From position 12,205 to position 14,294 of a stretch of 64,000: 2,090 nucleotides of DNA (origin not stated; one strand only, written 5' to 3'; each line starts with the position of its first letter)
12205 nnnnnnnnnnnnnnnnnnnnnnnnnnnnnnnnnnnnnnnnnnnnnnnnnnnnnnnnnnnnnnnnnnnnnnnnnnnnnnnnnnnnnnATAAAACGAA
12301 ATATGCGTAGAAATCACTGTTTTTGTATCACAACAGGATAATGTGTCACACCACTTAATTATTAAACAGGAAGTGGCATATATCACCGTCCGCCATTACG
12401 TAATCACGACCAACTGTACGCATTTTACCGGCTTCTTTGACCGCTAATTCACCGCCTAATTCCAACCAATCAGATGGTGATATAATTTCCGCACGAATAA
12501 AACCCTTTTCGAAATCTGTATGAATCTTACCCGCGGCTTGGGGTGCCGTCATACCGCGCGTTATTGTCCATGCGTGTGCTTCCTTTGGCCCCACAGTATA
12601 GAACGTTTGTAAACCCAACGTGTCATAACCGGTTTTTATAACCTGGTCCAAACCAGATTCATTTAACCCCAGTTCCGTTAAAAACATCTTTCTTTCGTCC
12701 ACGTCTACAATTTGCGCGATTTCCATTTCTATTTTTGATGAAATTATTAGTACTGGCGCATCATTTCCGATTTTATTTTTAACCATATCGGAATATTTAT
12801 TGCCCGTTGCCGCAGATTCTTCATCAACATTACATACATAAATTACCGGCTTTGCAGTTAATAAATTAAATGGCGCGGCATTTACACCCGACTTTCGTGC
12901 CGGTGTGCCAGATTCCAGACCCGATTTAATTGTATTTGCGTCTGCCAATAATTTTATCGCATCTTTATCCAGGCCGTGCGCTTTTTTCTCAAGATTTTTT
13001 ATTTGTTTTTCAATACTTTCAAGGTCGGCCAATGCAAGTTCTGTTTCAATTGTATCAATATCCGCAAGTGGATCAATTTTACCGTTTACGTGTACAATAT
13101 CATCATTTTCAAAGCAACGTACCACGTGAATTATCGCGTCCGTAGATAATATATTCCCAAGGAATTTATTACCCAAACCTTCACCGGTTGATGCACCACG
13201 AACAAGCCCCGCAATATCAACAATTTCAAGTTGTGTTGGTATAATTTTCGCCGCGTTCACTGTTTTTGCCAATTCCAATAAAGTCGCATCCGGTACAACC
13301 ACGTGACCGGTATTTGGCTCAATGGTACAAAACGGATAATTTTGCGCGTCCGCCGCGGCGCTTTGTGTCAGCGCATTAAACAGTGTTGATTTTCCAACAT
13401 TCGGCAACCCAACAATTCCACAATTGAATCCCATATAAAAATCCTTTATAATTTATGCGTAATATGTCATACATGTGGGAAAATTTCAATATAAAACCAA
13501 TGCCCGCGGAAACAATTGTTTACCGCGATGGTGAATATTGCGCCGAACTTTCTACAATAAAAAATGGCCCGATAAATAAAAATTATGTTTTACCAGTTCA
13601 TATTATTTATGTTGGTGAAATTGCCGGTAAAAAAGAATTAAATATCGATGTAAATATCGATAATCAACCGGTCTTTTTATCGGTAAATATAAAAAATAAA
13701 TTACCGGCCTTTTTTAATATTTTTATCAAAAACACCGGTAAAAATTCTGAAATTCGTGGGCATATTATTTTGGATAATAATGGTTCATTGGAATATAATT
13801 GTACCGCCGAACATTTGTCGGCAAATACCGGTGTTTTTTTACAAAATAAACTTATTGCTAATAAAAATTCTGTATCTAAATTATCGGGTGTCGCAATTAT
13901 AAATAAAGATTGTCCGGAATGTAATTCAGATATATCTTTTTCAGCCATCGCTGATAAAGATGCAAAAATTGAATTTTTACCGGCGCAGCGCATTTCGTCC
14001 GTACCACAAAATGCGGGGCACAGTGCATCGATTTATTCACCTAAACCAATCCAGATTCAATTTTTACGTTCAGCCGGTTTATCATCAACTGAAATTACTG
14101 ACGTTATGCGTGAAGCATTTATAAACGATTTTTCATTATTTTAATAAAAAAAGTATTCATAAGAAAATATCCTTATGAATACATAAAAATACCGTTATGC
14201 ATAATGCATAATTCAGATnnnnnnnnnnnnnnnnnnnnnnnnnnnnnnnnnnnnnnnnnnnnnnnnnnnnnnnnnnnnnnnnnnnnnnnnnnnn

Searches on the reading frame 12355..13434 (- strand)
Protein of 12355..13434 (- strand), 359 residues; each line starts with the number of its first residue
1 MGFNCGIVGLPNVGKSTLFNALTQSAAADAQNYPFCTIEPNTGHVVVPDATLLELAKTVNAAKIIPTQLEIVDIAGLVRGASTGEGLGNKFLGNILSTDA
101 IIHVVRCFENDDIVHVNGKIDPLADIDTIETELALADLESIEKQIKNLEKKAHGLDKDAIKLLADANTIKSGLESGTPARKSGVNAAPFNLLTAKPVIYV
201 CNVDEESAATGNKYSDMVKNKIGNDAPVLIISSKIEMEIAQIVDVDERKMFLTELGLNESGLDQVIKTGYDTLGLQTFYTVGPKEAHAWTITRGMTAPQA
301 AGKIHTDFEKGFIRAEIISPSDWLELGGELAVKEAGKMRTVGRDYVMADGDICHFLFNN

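Call 29: search_protein_families(library=pfam, proteins=[window:12355-13434:-], max_evalue=0.00001)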
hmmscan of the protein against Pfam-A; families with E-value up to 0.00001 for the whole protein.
window:12355-13434:- (359 aa): 3 families
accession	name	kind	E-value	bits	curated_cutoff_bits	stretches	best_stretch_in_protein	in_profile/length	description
PF06071.19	YchF-GTPase_C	-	3e-36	123.8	27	1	275-358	1-84/84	Protein of unknown function (DUF933)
PF01926.29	MMR_HSR1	-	4.6e-21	75.5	21.9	1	5-110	2-86/113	50S ribosome-binding GTPase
PF02421.24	FeoB_N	-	2.7e-07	30.7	27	1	5-47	3-44/156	Ferrous iron transport protein B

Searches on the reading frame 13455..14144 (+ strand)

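Call 29: search_protein_families(library=pfam, proteins=[window:13455-14144:+], max_evalue=0.00001)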
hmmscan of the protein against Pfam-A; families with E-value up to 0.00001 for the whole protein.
window:13455-14144:+ (229 aa): 1 family
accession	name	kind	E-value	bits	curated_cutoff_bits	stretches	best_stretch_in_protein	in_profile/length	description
PF01458.23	SUFBD_core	-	5.9e-08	32.9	27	1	88-222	97-232/232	SUF system FeS cluster assembly, SufBD core domain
